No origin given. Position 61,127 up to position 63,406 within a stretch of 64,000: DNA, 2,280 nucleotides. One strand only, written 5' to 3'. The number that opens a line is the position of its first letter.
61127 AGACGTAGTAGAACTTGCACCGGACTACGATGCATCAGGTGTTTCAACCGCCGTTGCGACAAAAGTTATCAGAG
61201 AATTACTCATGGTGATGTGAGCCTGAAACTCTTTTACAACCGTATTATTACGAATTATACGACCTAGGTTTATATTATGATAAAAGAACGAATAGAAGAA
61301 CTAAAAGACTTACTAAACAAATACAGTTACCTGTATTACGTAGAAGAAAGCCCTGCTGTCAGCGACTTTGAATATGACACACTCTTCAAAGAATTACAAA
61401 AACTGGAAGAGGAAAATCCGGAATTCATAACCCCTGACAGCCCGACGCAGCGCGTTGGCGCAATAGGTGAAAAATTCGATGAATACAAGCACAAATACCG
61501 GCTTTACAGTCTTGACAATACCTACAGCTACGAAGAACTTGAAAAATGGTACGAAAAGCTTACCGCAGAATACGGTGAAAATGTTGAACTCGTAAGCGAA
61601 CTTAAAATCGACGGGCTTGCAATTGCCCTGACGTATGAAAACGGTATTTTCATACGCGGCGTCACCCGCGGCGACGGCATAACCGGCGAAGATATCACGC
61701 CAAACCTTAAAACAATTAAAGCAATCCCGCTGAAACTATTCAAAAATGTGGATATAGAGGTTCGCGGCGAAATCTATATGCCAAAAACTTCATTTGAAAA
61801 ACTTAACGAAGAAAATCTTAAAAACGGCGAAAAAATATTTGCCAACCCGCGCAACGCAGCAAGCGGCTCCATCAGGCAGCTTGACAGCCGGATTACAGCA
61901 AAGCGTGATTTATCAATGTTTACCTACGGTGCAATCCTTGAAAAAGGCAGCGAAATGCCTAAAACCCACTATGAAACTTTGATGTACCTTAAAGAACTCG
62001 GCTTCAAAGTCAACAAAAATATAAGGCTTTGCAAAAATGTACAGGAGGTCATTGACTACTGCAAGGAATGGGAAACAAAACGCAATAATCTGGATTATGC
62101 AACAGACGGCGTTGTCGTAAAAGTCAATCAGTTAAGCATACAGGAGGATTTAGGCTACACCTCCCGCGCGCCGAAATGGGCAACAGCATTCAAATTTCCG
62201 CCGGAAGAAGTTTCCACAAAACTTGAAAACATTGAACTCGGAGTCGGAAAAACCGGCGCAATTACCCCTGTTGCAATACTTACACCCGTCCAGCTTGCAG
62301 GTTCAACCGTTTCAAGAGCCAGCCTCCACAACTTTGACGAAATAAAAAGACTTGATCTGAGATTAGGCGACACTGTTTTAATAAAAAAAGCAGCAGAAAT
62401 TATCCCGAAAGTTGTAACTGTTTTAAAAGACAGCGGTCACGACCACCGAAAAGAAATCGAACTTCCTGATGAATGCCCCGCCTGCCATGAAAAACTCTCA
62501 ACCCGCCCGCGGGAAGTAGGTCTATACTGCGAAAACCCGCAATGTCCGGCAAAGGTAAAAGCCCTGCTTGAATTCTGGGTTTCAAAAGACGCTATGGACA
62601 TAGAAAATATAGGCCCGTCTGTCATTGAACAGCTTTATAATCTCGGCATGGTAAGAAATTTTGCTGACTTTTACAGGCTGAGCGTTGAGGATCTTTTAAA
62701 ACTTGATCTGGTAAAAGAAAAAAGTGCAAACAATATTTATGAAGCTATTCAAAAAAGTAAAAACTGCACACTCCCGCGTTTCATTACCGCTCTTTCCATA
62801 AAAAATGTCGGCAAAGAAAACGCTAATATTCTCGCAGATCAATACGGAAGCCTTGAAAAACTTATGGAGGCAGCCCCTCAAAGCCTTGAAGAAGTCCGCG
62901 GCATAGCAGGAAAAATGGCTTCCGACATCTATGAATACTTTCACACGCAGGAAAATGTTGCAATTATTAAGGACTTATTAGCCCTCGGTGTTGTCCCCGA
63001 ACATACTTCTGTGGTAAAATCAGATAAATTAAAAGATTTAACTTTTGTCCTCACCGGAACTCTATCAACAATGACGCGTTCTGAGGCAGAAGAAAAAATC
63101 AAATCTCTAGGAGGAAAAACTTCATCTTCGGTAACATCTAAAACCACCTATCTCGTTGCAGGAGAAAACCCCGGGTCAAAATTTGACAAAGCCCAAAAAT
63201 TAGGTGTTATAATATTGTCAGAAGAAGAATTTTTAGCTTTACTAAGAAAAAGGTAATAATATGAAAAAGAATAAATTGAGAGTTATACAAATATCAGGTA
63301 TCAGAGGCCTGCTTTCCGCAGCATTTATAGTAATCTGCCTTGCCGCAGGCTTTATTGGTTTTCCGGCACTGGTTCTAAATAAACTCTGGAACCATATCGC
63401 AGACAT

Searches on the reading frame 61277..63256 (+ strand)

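Call 11: search_protein_families(library=pfam, proteins=[window:61277-63256:+], max_evalue=0.001)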
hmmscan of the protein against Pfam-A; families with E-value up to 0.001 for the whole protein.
window:61277-63256:+ (659 aa): 8 families
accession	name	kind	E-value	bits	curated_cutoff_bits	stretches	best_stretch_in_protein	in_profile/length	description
PF01653.23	DNA_ligase_aden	-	6.7e-100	334.2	27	1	66-310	3-253/253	NAD-dependent DNA ligase adenylation domain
PF03120.22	DNA_ligase_OB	-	5.8e-32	109.8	32.9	1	314-386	2-74/79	NAD-dependent DNA ligase OB-fold domain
PF00533.33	BRCT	-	9.7e-20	71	21.3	1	581-655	2-77/78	BRCA1 C Terminus (BRCT) domain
PF12826.13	HHH_2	-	1.3e-19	70.5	27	1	501-564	1-64/64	Helix-hairpin-helix motif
PF14520.12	HHH_5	-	3e-12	47.3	27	1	502-553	1-53/57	Helix-hairpin-helix domain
PF12738.14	PTCB-BRCT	-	2.7e-08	34.1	22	1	597-648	9-60/63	twin BRCT domain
PF22745.1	Nlig-Ia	-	6.2e-08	33.6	27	1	2-52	2-52/92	DNA ligase-like, N-terminal NAD+-binding domain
PF03119.21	DNA_ligase_ZBD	-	0.00018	21.7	25.8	1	399-425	1-27/27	NAD-dependent DNA ligase C4 zinc finger domain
